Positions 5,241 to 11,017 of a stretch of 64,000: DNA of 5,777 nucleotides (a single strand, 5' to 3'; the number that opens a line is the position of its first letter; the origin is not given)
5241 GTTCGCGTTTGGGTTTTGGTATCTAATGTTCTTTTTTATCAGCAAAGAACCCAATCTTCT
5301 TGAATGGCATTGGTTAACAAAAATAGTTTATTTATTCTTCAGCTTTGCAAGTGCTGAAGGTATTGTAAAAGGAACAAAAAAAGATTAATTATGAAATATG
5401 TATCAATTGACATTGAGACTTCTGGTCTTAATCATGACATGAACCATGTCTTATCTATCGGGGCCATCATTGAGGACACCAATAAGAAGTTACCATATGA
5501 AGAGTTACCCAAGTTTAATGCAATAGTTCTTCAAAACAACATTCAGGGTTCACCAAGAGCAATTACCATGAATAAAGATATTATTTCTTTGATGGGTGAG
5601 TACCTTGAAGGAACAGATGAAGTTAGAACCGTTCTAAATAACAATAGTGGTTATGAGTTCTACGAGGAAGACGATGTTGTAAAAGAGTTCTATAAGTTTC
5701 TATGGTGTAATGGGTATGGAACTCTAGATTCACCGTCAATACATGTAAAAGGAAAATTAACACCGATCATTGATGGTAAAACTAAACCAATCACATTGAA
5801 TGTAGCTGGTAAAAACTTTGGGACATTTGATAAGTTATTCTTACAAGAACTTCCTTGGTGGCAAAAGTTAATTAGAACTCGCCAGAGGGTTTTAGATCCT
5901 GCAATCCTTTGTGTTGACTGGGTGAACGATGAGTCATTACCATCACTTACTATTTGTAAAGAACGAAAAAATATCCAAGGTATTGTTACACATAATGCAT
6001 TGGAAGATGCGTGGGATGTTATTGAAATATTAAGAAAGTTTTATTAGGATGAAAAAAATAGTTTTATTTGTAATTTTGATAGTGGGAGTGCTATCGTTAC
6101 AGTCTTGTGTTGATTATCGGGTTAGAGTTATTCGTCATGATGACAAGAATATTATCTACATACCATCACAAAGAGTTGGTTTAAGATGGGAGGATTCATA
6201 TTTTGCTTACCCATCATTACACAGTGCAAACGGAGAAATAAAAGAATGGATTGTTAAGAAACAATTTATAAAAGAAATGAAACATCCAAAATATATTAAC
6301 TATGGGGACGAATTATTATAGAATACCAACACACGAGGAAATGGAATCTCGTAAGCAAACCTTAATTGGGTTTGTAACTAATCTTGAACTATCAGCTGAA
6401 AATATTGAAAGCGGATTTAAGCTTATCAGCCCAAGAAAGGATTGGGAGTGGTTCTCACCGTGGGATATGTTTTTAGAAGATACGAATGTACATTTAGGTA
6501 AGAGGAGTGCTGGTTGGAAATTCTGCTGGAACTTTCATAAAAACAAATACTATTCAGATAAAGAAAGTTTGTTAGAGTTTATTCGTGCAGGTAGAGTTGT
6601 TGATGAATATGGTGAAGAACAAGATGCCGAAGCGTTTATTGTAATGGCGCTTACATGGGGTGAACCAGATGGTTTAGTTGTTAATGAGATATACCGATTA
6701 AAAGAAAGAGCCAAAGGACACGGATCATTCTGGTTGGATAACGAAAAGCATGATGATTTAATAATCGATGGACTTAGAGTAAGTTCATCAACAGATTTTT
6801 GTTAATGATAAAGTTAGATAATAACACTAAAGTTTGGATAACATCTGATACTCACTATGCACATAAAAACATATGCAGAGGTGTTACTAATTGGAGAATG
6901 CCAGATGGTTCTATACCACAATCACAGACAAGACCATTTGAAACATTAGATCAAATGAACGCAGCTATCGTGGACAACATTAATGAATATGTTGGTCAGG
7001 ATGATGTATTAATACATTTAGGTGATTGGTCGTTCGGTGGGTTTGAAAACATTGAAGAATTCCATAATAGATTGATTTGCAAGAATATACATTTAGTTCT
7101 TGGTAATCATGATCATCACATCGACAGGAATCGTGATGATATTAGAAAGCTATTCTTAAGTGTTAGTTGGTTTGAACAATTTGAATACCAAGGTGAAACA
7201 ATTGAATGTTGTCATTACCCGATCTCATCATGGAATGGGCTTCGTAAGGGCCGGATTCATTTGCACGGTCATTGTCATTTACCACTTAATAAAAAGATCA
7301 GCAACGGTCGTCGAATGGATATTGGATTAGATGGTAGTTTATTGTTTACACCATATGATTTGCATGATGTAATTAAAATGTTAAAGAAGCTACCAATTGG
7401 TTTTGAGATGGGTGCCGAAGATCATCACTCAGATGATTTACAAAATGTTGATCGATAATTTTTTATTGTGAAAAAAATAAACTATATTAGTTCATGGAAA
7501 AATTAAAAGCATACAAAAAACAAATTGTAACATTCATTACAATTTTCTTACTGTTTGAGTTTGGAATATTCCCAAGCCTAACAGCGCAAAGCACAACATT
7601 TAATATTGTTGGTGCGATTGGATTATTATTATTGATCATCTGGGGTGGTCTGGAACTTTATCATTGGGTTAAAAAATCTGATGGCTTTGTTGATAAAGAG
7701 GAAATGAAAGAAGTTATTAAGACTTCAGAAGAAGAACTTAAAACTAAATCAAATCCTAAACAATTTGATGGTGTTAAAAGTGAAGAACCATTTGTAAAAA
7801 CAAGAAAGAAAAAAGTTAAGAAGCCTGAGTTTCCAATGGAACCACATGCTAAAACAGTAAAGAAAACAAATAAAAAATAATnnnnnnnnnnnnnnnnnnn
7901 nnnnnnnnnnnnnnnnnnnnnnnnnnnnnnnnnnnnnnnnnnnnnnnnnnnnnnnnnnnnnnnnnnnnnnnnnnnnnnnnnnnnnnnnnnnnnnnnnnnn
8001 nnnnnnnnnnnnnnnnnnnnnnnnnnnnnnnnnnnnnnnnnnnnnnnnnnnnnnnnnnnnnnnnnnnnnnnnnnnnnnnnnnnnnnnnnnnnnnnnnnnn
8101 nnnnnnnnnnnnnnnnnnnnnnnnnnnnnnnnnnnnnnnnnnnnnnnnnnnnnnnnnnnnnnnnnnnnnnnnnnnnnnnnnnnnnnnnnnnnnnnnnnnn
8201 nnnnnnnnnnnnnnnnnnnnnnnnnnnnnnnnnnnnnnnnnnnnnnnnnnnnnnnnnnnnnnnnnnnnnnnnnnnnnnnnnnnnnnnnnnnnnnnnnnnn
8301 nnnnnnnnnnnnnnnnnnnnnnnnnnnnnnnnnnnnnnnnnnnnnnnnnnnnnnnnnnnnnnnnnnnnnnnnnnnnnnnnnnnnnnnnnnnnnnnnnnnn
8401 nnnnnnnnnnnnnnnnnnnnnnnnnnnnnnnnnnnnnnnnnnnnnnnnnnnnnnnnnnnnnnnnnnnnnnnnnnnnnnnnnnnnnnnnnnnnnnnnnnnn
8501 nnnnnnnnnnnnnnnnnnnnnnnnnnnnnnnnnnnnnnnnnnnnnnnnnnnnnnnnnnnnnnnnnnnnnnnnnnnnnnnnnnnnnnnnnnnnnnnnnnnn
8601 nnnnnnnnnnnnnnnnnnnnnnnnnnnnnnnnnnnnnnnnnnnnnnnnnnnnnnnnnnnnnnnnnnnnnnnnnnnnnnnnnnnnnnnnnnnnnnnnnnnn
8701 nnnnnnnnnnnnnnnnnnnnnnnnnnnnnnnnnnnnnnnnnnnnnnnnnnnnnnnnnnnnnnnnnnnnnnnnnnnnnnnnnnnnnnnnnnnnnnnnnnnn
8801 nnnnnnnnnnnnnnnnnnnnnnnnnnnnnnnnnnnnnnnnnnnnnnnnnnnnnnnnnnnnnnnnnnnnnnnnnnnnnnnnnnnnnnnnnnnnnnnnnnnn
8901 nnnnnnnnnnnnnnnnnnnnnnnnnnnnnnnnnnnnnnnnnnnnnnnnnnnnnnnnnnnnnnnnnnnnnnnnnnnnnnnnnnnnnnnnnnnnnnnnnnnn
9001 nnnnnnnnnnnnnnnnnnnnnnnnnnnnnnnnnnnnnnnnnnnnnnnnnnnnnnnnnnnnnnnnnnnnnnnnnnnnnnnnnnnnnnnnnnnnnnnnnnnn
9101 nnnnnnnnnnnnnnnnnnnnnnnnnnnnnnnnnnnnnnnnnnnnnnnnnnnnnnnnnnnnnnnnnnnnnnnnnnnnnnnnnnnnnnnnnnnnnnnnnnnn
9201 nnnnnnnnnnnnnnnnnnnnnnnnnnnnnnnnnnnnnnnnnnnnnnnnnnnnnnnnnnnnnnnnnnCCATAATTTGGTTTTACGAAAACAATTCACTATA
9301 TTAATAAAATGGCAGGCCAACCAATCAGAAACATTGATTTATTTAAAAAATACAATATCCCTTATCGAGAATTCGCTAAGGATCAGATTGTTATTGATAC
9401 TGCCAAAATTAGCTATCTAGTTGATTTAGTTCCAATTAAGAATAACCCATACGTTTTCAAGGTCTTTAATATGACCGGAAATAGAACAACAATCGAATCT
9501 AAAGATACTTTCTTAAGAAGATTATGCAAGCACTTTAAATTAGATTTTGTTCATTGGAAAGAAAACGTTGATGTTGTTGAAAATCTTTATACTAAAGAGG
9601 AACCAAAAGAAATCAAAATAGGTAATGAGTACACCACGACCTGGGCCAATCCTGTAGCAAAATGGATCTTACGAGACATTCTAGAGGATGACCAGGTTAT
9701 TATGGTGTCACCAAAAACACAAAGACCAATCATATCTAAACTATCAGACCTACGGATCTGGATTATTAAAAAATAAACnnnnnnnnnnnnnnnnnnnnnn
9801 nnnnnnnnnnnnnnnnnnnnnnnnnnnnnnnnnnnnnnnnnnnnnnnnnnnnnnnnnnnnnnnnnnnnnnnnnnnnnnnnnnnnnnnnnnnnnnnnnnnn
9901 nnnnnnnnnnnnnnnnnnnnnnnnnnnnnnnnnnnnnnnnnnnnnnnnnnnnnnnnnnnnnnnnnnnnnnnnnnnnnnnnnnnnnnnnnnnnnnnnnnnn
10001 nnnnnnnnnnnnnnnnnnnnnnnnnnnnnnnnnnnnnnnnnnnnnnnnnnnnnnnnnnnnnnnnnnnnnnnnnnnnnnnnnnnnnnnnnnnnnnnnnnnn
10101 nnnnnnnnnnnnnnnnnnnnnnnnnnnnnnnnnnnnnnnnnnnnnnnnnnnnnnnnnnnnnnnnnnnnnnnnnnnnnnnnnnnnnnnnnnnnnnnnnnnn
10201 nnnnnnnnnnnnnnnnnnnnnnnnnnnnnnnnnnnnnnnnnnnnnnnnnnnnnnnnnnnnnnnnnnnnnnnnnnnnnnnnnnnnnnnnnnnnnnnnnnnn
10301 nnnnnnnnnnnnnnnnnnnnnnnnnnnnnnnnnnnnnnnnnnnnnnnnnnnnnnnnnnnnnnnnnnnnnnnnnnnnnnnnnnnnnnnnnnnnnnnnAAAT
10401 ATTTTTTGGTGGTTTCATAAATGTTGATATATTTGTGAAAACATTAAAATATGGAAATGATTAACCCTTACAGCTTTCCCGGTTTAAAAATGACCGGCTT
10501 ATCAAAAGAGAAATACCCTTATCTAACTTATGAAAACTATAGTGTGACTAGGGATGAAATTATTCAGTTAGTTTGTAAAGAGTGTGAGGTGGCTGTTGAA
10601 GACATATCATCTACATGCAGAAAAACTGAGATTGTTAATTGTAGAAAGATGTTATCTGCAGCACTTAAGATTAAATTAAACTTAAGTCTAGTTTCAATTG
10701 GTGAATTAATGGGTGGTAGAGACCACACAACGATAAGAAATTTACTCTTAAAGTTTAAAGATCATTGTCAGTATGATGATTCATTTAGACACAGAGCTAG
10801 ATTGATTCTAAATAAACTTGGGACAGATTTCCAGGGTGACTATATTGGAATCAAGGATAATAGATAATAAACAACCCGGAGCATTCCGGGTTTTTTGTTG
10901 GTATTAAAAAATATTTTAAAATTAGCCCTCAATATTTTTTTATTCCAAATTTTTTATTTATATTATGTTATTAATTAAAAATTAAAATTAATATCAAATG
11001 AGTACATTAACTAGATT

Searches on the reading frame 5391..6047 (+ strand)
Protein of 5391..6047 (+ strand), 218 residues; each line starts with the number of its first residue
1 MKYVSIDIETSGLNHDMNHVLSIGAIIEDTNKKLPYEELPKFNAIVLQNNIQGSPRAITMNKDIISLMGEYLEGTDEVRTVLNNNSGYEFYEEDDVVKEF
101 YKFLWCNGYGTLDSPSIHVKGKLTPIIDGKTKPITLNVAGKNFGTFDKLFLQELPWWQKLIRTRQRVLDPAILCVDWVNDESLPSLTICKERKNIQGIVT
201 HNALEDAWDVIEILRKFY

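Call 87: search_protein_families(library=pfam, proteins=[window:5391-6047:+], max_evalue=0.01)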
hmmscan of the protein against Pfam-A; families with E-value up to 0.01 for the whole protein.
window:5391-6047:+ (218 aa): 2 families
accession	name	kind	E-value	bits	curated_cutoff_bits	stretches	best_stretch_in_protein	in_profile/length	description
PF00929.31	RNase_T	-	0.00028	21.9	24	0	4-68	1-63/164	Exonuclease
PF16473.11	Rv2179c-like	-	0.0043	17.2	27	0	3-214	2-173/177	3'-5' exoribonuclease Rv2179c-like domain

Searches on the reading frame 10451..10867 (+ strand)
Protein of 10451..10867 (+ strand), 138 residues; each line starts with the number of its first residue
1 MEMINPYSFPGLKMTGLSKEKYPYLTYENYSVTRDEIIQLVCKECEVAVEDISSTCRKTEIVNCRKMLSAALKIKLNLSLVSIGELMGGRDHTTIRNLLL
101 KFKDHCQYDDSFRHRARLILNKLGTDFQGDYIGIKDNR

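Call 87: search_protein_families(library=pfam, proteins=[window:10451-10867:+], max_evalue=0.01)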
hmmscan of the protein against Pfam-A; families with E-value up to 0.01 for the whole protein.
window:10451-10867:+ (138 aa): 1 family
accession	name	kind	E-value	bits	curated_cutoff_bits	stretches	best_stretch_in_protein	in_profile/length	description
PF08299.17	Bac_DnaA_C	-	1.2e-14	54.5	31.5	1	35-96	2-63/69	Bacterial dnaA protein helix-turn-helix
